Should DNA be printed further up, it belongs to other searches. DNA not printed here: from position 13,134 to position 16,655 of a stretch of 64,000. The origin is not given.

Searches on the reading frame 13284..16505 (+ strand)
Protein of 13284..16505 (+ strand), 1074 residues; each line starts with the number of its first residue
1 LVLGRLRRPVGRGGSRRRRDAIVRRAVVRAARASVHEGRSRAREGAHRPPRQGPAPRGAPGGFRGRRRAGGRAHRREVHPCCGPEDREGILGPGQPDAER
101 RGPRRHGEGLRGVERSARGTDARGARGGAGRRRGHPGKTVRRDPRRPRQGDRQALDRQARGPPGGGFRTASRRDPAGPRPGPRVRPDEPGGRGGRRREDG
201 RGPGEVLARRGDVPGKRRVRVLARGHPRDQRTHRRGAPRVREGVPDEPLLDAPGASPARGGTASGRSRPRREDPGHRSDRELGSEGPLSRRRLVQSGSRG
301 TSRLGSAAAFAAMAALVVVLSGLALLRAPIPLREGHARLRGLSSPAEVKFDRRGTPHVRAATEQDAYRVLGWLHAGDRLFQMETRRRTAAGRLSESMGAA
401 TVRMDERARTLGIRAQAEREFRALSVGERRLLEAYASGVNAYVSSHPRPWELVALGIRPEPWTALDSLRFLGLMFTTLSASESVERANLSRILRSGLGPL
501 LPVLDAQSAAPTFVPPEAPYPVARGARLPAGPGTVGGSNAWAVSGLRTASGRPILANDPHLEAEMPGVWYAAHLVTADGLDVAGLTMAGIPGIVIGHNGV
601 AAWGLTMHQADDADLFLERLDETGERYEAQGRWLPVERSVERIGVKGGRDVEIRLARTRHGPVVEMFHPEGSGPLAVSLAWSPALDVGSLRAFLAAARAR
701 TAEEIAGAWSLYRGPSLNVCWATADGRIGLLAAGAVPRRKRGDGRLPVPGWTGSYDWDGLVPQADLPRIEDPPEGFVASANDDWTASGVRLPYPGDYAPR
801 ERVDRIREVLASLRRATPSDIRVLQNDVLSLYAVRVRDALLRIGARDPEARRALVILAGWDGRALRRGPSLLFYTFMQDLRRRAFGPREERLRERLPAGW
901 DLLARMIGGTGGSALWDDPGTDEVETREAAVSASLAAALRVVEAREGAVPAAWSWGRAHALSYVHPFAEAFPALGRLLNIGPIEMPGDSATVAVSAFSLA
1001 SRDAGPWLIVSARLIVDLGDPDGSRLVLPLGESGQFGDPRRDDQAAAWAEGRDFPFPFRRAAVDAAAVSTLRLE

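Call 56: search_protein_families(library=pfam, proteins=[window:13284-16505:+], max_evalue=0.00001)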
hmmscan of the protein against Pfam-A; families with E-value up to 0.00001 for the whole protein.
window:13284-16505:+ (1074 aa): 1 family
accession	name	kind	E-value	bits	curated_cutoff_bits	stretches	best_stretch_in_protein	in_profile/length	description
PF01804.23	Penicil_amidase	-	1.6e-189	632.7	21.3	1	345-1064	1-674/675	Penicillin amidase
